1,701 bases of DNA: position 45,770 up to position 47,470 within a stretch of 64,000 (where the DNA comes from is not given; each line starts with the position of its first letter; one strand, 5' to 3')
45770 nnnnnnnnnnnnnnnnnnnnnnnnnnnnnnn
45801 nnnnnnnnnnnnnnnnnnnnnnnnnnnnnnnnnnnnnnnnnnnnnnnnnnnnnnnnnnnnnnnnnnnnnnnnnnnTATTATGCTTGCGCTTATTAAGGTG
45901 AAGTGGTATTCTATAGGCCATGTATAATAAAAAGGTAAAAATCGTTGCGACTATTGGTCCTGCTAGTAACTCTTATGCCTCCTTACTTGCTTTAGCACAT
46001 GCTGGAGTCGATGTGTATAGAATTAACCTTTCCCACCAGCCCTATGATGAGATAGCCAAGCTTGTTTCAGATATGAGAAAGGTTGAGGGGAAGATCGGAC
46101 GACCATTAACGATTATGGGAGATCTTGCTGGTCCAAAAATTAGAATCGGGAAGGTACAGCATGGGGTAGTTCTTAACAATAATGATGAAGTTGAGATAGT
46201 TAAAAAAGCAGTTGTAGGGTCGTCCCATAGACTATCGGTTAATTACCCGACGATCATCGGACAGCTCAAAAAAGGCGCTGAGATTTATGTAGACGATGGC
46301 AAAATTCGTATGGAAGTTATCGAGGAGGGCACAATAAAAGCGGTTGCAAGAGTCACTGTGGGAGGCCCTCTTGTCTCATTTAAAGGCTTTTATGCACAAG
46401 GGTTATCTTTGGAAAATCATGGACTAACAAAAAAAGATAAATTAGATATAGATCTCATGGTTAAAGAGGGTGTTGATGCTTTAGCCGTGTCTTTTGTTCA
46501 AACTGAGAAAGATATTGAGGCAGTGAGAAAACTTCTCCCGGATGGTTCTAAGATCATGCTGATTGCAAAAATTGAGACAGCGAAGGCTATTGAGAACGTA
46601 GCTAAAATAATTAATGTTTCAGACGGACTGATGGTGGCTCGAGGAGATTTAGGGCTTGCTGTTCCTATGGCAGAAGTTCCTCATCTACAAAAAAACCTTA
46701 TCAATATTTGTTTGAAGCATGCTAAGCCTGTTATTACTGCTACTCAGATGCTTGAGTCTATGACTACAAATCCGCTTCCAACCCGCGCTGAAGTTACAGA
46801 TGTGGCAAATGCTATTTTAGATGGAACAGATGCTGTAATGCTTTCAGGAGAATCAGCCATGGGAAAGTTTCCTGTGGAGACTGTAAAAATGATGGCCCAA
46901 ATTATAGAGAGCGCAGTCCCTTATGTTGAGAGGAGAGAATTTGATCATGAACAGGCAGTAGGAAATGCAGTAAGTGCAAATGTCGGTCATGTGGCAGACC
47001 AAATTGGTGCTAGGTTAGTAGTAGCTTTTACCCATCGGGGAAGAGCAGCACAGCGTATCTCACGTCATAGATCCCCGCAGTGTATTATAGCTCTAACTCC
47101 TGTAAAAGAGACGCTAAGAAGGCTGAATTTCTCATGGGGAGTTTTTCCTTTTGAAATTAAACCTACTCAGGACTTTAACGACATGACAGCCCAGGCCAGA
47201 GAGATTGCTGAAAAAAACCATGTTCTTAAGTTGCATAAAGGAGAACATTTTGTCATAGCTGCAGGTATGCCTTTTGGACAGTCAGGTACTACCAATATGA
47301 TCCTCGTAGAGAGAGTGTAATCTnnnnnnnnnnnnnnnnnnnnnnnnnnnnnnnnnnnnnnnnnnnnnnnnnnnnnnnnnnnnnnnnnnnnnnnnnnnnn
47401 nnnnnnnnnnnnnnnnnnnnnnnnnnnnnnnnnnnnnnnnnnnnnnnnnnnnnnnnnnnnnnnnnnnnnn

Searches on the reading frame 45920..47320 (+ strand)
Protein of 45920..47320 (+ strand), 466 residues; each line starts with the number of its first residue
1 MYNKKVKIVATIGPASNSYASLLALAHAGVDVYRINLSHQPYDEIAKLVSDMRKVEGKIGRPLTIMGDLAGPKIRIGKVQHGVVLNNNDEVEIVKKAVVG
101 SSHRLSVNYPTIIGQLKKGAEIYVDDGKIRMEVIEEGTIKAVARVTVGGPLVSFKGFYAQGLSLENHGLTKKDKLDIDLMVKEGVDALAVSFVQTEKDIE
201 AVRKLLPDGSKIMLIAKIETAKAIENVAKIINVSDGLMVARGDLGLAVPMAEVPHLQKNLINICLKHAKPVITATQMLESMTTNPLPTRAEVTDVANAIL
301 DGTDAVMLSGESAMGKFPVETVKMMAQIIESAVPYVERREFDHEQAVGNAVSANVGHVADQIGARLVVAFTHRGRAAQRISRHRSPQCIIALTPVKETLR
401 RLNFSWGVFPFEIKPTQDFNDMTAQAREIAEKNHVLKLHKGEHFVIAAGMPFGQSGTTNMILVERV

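Call 39: search_protein_families(library=pfam, proteins=[window:45920-47320:+], max_evalue=0.0001)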
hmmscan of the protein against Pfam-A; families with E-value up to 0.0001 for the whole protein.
window:45920-47320:+ (466 aa): 3 families
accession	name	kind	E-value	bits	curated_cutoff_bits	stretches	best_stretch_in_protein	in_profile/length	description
PF00224.27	PK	-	1.6e-98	330.3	30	1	4-322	2-328/328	Pyruvate kinase, barrel domain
PF02887.21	PK_C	-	3.7e-28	98.3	28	1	350-463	2-113/114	Pyruvate kinase, alpha/beta domain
PF03328.21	HpcH_HpaI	-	3.3e-05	23.7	25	1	176-239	77-146/221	HpcH/HpaI aldolase/citrate lyase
